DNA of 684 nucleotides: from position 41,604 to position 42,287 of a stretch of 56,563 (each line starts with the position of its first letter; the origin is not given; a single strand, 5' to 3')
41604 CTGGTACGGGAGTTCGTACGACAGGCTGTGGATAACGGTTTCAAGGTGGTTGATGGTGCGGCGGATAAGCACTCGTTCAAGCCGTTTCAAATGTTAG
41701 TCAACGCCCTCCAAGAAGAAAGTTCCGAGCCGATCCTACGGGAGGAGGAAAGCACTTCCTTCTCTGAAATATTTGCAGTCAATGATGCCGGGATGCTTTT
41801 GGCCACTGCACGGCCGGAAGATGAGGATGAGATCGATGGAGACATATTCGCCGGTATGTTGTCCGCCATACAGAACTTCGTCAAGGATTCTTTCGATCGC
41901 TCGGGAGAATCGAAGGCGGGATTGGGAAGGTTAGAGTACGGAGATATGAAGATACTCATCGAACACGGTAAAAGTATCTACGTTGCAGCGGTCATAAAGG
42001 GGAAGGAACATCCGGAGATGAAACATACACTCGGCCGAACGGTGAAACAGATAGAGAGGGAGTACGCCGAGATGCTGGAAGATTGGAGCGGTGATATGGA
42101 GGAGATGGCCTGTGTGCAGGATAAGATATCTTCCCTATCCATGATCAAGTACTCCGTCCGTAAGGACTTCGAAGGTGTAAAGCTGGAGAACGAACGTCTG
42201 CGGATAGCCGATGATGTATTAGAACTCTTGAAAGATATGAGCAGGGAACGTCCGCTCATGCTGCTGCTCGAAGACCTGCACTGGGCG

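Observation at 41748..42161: Roadblock/longin-like module of about 125 aa inserted between Walker A and Walker B of an AAA_16-TPR ATPase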

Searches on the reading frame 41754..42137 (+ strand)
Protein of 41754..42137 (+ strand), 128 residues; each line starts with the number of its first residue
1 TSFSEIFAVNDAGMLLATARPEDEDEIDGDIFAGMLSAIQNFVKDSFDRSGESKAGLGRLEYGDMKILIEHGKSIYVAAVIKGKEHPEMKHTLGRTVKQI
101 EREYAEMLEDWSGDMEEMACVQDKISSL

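Call 19: search_solved_structures(query=A2, max_evalue=10, show_alignments=3)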
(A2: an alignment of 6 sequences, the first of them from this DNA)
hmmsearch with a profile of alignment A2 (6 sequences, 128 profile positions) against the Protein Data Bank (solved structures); distinct sequences matched with E-value up to 10: 2.
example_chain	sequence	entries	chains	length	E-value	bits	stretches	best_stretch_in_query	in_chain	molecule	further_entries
5fej_A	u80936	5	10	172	0.56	13.4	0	81-108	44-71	CopM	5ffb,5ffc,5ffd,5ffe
5ffa_A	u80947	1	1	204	1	12.5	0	81-108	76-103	CopM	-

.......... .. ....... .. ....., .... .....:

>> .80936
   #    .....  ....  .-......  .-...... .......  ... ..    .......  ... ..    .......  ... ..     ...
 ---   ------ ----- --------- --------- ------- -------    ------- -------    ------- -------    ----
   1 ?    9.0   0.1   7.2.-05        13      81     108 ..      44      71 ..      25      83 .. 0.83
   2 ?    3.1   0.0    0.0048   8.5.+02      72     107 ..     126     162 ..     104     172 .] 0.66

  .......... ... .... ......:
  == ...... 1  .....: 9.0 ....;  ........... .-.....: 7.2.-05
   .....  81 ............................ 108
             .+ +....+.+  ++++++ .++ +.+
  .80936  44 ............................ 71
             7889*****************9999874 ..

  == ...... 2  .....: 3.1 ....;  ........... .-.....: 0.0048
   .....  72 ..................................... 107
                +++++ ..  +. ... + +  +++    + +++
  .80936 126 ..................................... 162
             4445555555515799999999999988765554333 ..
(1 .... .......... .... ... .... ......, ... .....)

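Call 25: find_related_loci(query=A2, collection=genome_contigs, flank=6000)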
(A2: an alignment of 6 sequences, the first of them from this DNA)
Query A2 (128 aa) in genome_contigs; peptide patterns used: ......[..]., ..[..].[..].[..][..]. (x = any residue, [..] = any of these).
205 stretches matched a pattern; 138 encode a relative of the query (tblastn E <= 1e-3); the best 80 are kept; 79 distinct loci.
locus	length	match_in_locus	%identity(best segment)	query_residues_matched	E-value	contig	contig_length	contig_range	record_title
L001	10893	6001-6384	75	1-128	8e-63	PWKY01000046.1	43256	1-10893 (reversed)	MAG: Thermoplasmata archaeon isolate CSSed10_214 CS-Sed10-C872, whole genome shotgun sequence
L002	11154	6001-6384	70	1-128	1e-60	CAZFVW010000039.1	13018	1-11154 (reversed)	MAG TPA_asm: uncultured Thermoplasmata archaeon isolate SRP141376_co2_58 genome assembly, contig: NODE_9312_length_13018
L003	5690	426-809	69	1-128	1e-60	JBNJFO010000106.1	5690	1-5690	MAG: Thermoplasmatota archaeon isolate Y22_60dBSe2.bin.73 NODE_22684_length_5690_cov_5.374888, whole genome shotgun sequ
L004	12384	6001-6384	74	1-128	3e-60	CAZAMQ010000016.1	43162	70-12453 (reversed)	MAG TPA_asm: uncultured Thermoplasmata archaeon isolate SRP141376_co1_89 genome assembly, contig: NODE_2139_length_43162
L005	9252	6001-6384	71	1-128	7e-60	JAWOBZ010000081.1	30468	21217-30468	MAG: Thermoplasmata archaeon isolate BLK3-3.bin.4 k191_651181, whole genome shotgun sequence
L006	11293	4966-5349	72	1-128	8e-59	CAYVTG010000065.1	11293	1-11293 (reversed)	MAG TPA_asm: uncultured Thermoplasmata archaeon isolate SRP141376_co2_395 genome assembly, contig: NODE_10999_length_112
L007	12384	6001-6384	73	1-128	7e-62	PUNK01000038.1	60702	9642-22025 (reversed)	MAG: Thermoplasmata archaeon isolate B1Sed10_191R1 B1-Sed10-C226, whole genome shotgun sequence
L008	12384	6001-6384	73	1-128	2e-55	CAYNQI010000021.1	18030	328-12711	MAG TPA_asm: uncultured Thermoplasmata archaeon isolate binchicken_co32_338 genome assembly, contig: NODE_4777_length_18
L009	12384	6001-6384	71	1-128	2e-54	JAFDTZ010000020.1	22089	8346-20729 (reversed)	MAG: Thermoplasmata archaeon isolate HAP25 k141_655991_length_22089_cov_11.0000, whole genome shotgun sequence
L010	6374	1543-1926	74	1-128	7e-54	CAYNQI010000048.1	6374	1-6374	MAG TPA_asm: uncultured Thermoplasmata archaeon isolate binchicken_co32_338 genome assembly, contig: NODE_22084_length_6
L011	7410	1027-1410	59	1-128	3e-49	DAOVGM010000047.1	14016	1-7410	MAG TPA_asm: Methanomassiliicoccales archaeon isolate CSMAG_1135 CSMAG_1135_k141_6508594_length_14016_cov_7.0000, whole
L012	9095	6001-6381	59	1-128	7e-49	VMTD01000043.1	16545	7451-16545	MAG: Methanobacteriota archaeon isolate S2_100 k141_254738, whole genome shotgun sequence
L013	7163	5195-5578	58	1-128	2e-48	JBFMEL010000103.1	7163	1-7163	MAG: Thermoplasmatota archaeon isolate MAG244 MAG244_103, whole genome shotgun sequence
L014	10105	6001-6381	59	1-128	7e-48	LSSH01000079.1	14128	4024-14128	MAG: Candidatus Proteinoplasmatales archaeon SG8-5 WOR_8-12_4163, whole genome shotgun sequence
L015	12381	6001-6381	57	2-128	2e-47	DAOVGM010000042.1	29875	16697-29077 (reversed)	MAG TPA_asm: Methanomassiliicoccales archaeon isolate CSMAG_1135 CSMAG_1135_k141_599327_length_29875_cov_7.0000, whole g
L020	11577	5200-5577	60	2-128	5e-46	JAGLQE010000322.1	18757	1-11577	MAG: Thermoplasmata archaeon isolate RS_8_37 ROV157_8.bin.37.fa_322, whole genome shotgun sequence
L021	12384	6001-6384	55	1-128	1e-45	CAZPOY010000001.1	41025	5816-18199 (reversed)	MAG TPA_asm: uncultured Thermoplasmata archaeon isolate SRP319275_co2_314 genome assembly, contig: NODE_495_length_41025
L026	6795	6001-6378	57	1-128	2e-45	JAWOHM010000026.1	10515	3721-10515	MAG: Thermoplasmata archaeon isolate CWP4-2.bin.83 k191_3393404, whole genome shotgun sequence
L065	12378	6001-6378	51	1-128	2e-38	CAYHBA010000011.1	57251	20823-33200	MAG TPA_asm: uncultured Thermoplasmata archaeon isolate ERP119294_co1_428 genome assembly, contig: NODE_538_length_57251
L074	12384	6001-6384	41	1-128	7e-35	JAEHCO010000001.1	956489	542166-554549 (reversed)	MAG: Methanobacteriota archaeon isolate SF.bin51 NODE_1_length_956489_cov_12.373157, whole genome shotgun sequence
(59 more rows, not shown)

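Call 27: search_protein_representatives(alignment_id=A2)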
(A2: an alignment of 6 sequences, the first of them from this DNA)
Query: 6 sequences, 128 profile positions. Proteins with E-value up to 0.001 (for the whole library): 4772; up to 1e-10: 2837; up to 1e-30: 102. The best 150 are listed.
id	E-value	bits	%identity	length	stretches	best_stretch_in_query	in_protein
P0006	2.0e-86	302.6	-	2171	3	3-125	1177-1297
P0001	2.5e-61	221.4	-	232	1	1-127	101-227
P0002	5.8e-59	213.8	-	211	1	1-127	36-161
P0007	1.5e-57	209.3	-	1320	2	4-126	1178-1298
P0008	7.8e-56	203.7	-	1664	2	5-125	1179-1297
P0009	2.7e-55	202.0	-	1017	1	1-127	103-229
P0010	3.5e-54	198.4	-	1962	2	5-126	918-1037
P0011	1.0e-53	196.9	-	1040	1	2-126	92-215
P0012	1.9e-53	196.0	-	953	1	1-127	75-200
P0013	2.2e-53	195.8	-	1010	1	1-125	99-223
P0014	3.3e-53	195.2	-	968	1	1-127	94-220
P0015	2.0e-52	192.7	-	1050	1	1-127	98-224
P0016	3.3e-52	192.0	-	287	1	1-127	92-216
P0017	3.9e-52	191.8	-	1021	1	1-127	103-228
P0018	8.3e-52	190.7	-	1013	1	2-126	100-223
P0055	9.1e-46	171.2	-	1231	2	5-126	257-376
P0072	5.3e-40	152.5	-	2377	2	5-126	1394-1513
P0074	2.2e-39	150.5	-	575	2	4-124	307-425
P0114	6.0e-29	116.8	-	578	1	4-125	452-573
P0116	9.7e-29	116.1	-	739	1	3-120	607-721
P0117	1.0e-28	116.0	-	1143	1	4-122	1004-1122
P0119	6.3e-28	113.5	-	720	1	5-127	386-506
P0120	1.6e-27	112.1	-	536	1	5-127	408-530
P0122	2.0e-27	111.9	-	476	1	3-127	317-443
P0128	1.2e-26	109.3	-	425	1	4-122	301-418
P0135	7.1e-26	106.8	-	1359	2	6-125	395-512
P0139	1.5e-25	105.8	-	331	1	4-126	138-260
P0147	3.6e-25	104.6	-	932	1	4-123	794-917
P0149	4.1e-25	104.4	-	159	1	4-126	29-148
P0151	5.9e-25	103.9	-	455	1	2-124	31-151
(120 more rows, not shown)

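Call 28: search_protein_families(library=pfam, proteins=[P0074, P0114, P0116, P0119, P0120, P0122, P0128, P0149, P0151, P0139], max_evalue=0.01)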
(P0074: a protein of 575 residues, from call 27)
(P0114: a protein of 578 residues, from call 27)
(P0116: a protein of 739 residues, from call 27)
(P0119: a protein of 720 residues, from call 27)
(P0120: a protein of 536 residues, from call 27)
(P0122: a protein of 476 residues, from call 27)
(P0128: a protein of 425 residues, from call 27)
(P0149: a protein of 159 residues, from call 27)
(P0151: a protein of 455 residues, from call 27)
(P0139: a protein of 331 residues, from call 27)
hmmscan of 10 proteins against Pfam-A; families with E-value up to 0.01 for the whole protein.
P0074 (575 aa): 0 families

P0114 (578 aa): 1 family
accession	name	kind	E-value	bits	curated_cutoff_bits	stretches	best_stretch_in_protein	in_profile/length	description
PF17963.7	Big_9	-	0.00019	22.7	23.6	1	324-405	1-83/89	Bacterial Ig domain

P0116 (739 aa): 0 families

P0119 (720 aa): 2 families
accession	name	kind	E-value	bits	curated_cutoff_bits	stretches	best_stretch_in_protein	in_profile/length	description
PF07705.17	CARDB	-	0.0023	18.6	22.7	1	275-355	2-83/101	CARDB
PF08590.15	DUF1771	-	0.0026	18.5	28.7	0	167-197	16-46/64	Domain of unknown function (DUF1771)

P0120 (536 aa): 1 family
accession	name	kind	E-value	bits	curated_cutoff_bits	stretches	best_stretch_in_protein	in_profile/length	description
PF12773.13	DZR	-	0.006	17.2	27.3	1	5-25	1-21/45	Double zinc ribbon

P0122 (476 aa): 1 family
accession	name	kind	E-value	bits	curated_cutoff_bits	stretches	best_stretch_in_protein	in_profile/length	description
PF17963.7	Big_9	-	6.9e-05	24.1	23.6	0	183-265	1-87/89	Bacterial Ig domain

P0128 (425 aa): 0 families

P0149 (159 aa): 0 families

P0151 (455 aa): 0 families

P0139 (331 aa): 0 families

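Call 39: predict_structure(alignment_id=A3)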
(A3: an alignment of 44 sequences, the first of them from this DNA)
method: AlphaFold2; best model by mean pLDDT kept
length: 128 residues; sequences in the alignment: 44
mean_pLDDT: 89.6   pTM: 0.83
mean pLDDT of the five models: 89.6, 87.6, 86.8, 86.1, 85.6
residues with pLDDT >= 90: 89; 70-90: 30; 50-70: 4; < 50: 5
segments of 3 or more residues with pLDDT < 50: 52-56
pLDDT, mean of each block of 10 residues (from residue 1): 94 94 87 90 78 60 91 95 94 97 96 94 95
secondary structure, 60 per line:
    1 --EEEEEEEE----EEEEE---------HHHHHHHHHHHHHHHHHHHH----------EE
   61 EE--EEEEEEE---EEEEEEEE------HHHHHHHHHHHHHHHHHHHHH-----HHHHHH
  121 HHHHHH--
elements in order: E3-10 E15-19 H29-48 E59-62 E65-71 E75-82 H89-109 H115-126

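Call 41: fold_search(model_id=the predicted structure, library=pdb)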
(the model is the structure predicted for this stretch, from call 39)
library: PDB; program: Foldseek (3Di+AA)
matches with E <= 10: 959; with E <= 0.001: 39
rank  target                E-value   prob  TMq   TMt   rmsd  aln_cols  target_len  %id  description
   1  6uri_S                2.4e-05  1.00  0.59  0.54   5.1       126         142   10  HIV-1 Nef in complex with the CD4 cytoplasmic domain and the AP2 clathrin adaptor complex (released 2020-07-29)
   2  2vgl_S                3.3e-05  1.00  0.59  0.54   4.9       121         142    9  AP2 CLATHRIN ADAPTOR CORE (released 2007-12-25)
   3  4p6z_S                3.9e-05  1.00  0.62  0.55   3.5       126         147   12  Crystal structure of the human BST2 cytoplasmic domain and the HIV-1 Vpu cytoplasmic domain bound to the clathrin adap (released 2014-05-21)
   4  4p6z_M                1.2e-04  1.00  0.55  0.20   4.8       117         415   12  Crystal structure of the human BST2 cytoplasmic domain and the HIV-1 Vpu cytoplasmic domain bound to the clathrin adap (released 2014-05-21)
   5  6owt_S                1.2e-04  1.00  0.57  0.53   5.1       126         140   10  Structure of SIVsmm Nef and SMM tetherin bound to the clathrin adaptor AP-2 complex (released 2019-09-25)
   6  6owt_M                1.3e-04  1.00  0.57  0.59   4.8       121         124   12  Structure of SIVsmm Nef and SMM tetherin bound to the clathrin adaptor AP-2 complex (released 2019-09-25)
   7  8t1o_M                1.3e-04  1.00  0.57  0.20   5.0       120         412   13  AP2 bound to MSP2N2 nanodisc with Tgn38 cargo peptide; composite map (released 2023-07-12)
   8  7rwb_M                1.5e-04  1.00  0.55  0.20   3.9       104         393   14  AP2 bound to the APA domain of SGIP in the presence of heparin (released 2022-03-30)
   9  9ddt_B                1.8e-04  1.00  0.55  0.57   3.6       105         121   11  AAGAB pseudoGTPase domain in complex with AP-1 clathrin adaptor complex sigma 3 subunit (released 2025-07-16)
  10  8fw5_D                1.8e-04  1.00  0.54  0.27   4.1       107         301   15  Chimeric HsGATOR1-SpGtr-SpLam complex (released 2023-07-26)
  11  7og1_MMM              1.9e-04  1.00  0.55  0.20   5.2       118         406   12  AP2 clathrin adaptor core in complex with cargo peptide and FCHO2 (released 2022-06-01)
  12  8d9w_X                2.0e-04  1.00  0.57  0.50   4.3       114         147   14  beta-Arf1 homodimeric interface within AP-1, Arf1, Nef, MHC-I lattice on narrow tubes (released 2023-07-05)
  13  3tjz_C                2.8e-04  1.00  0.45  0.42   6.1       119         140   13  Crystal Structure of Arf1 Bound to the gamma/zeta-COP Core Complex (released 2012-02-22)
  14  3cue_A                2.9e-04  1.00  0.60  0.51   5.4       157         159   12  Crystal structure of a TRAPP subassembly activating the Rab Ypt1p (released 2008-07-08)
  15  1ifq_A                3.1e-04  1.00  0.66  0.66   4.0       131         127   14  Sec22b N-terminal domain (released 2001-05-02)
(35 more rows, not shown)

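Call 52: search_protein_families(library=pfam, proteins=[P0006, P0072, P0055, P0135, P0147, P0117], max_evalue=0.001)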
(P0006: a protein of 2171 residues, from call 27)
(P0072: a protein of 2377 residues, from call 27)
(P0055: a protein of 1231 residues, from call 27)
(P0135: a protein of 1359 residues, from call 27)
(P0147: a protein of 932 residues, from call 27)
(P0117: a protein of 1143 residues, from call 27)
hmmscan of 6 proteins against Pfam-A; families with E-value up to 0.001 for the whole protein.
P0006 (2171 aa): 3 families
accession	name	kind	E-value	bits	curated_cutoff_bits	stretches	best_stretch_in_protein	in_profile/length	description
PF19302.4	DUF5915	-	1.2e-10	41.7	27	1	1992-2134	31-172/195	Domain of unknown function (DUF5915)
PF07705.17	CARDB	-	1.2e-09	38.8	22.7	0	571-641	11-81/101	CARDB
PF07719.23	TPR_2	-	0.00032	21.1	27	0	968-993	6-31/34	Tetratricopeptide repeat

P0072 (2377 aa): 2 families
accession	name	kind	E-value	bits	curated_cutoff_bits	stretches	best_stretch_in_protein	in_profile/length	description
PF19302.4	DUF5915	-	1.3e-15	57.9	27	1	2217-2366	47-192/195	Domain of unknown function (DUF5915)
PF07705.17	CARDB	-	9e-09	35.9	22.7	1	1285-1363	3-83/101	CARDB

P0055 (1231 aa): 3 families
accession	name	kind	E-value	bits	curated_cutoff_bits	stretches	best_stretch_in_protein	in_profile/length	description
PF19302.4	DUF5915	-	1e-11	45.2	27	1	1066-1229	34-193/195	Domain of unknown function (DUF5915)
PF07705.17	CARDB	-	1.2e-10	41.9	22.7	1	657-735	3-83/101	CARDB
PF22544.2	HYDIN_VesB_CFA65-like_Ig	-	3e-05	24.6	25.5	0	159-228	16-86/100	HYDIN/CFA65/VesB-like, Ig-like domain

P0135 (1359 aa): 2 families
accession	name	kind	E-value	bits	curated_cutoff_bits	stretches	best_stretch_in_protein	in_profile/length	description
PF07705.17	CARDB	-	2.3e-11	44.2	22.7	1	284-363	2-83/101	CARDB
PF22544.2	HYDIN_VesB_CFA65-like_Ig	-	0.00042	20.9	25.5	0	298-358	18-79/100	HYDIN/CFA65/VesB-like, Ig-like domain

P0147 (932 aa): 5 families
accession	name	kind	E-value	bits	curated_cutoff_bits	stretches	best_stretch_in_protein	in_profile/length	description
PF18911.6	PKD_4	-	5.5e-56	187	27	3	304-384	2-84/85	PKD domain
PF00801.26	PKD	-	8.6e-30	103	23.5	3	218-292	4-75/80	PKD domain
PF22352.2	K319L-like_PKD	-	3.2e-11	43.5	27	0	310-385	1-84/84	K319L-like, PKD domain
PF17963.7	Big_9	-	1.3e-05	26.4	23.6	0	582-660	11-89/89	Bacterial Ig domain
PF17803.7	Cadherin_4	-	0.00097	20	25.1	1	656-704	2-50/71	Bacterial cadherin-like domain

P0117 (1143 aa): 5 families
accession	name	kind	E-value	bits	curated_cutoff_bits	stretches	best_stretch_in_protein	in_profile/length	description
PF18911.6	PKD_4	-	1.3e-30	105.7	27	2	415-497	1-85/85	PKD domain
PF00801.26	PKD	-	4.4e-21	75.1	23.5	2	240-297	16-72/80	PKD domain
PF17963.7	Big_9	-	2.9e-11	44.5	23.6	1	605-684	10-88/89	Bacterial Ig domain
PF22352.2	K319L-like_PKD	-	3.3e-07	30.7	27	0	235-298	7-76/84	K319L-like, PKD domain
PF17892.7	Cadherin_5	-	0.00052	20.2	26.5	0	827-872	50-95/98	Cadherin-like domain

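Call 55: search_solved_structures(query=A3, max_evalue=10, show_alignments=4)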
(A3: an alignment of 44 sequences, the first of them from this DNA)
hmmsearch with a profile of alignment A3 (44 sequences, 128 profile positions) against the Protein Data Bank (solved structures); distinct sequences matched with E-value up to 10: 8.
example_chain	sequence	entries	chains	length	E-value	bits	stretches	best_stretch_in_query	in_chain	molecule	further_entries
4hhu_A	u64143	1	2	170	0.018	18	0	76-114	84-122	OR280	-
8ucs_C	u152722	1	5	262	0.034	17.1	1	36-117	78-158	Motility protein A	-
6ysf_E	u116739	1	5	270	0.036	17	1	36-117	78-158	Chemotaxis MotA protein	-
2jua_A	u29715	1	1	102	0.14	15.1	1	90-127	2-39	de novo protein S836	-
8q01_M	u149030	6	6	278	0.71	12.8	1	32-97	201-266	Tail terminator protein | Baseplate hub assembly protein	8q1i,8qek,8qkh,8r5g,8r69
4muz_A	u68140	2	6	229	0.96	12.4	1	71-126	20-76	Orotidine 5'-phosphate decarboxylase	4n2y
4cvo_A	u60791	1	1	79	1.1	12.3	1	96-128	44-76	DNA EXCISION REPAIR PROTEIN ERCC-6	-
3hmk_A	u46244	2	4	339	1.5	11.8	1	38-82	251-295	Serine racemase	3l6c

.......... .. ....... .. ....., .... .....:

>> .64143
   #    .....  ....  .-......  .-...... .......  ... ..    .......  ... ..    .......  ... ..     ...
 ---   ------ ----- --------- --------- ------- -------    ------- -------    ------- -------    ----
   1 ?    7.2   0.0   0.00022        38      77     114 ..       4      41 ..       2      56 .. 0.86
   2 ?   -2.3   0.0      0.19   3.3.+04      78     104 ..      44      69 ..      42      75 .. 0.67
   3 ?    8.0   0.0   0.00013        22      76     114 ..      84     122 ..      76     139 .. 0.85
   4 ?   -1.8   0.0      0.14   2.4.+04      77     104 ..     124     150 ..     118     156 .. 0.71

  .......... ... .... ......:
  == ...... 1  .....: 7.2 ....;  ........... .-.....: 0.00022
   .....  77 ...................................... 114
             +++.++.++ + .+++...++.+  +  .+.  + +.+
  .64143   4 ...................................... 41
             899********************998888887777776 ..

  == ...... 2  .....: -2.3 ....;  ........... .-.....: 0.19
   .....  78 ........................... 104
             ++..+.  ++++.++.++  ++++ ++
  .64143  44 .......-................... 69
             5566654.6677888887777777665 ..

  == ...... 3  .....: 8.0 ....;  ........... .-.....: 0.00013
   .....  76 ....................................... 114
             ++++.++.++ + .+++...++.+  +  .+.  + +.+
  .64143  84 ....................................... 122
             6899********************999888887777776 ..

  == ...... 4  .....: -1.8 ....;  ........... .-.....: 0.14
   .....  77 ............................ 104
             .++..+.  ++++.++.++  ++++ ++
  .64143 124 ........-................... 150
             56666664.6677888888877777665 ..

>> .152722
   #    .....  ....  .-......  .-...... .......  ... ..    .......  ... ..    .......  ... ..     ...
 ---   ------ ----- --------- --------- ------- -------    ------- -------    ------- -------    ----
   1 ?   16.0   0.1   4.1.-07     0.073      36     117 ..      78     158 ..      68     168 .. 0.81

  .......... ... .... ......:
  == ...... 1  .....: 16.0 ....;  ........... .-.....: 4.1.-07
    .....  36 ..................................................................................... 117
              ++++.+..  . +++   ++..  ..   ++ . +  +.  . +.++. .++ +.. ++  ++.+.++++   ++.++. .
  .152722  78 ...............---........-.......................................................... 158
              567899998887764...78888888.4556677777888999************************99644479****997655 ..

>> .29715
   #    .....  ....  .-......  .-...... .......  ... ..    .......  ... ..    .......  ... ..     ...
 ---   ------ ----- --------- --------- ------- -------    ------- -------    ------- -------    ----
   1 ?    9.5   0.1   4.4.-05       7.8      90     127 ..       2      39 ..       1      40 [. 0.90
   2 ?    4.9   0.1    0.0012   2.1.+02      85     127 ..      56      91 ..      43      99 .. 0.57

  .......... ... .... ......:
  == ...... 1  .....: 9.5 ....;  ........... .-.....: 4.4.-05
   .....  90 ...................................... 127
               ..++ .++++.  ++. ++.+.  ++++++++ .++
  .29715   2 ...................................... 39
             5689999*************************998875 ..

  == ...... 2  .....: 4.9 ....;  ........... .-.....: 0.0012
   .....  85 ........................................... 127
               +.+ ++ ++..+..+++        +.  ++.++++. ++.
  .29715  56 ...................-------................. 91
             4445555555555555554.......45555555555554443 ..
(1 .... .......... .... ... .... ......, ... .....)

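Call 56: search_protein_families(library=pfam, alignment_id=A3, max_evalue=10)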
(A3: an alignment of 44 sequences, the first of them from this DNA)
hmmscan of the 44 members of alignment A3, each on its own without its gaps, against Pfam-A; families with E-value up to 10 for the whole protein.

A. member 1, seq(128 aa): 0 families

B. families by the number of members that match (of 44 scanned): 23 families
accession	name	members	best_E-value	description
PF03259.23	Robl_LC7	6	0.012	Roadblock/LC7 domain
PF23504.1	YodE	2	0.038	YodE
PF14117.11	DUF4287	2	0.097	Domain of unknown function (DUF4287)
PF12990.12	DUF3874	1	0.0042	Domain of unknonw function from B. Theta Gene description (DUF3874)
PF01250.22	Ribosomal_S6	1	0.0075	Ribosomal protein S6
PF18891.5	FANCL_d3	1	0.025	FANCL UBC-like domain 3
PF00217.24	ATP-gua_Ptrans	1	0.029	ATP:guanido phosphotransferase, C-terminal catalytic domain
PF04947.19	Pox_VLTF3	1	0.044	Poxvirus Late Transcription Factor VLTF3 like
PF02980.22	FokI_dom_2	1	0.061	FokI, recognition domain, subdomain 2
PF19036.6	Fuz_longin_1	1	0.084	First Longin domain of FUZ, MON1 and HPS1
PF03366.22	YEATS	1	0.088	YEATS family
PF16964.10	TadF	1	0.093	Putative tight adherence pilin protein F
PF06260.17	DUF1024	1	0.096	Protein of unknown function (DUF1024)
PF14732.11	UAE_UbL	1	0.11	Ubiquitin/SUMO-activating enzyme ubiquitin-like domain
PF01154.23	HMG_CoA_synt_N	1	0.12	Hydroxymethylglutaryl-coenzyme A synthase N terminal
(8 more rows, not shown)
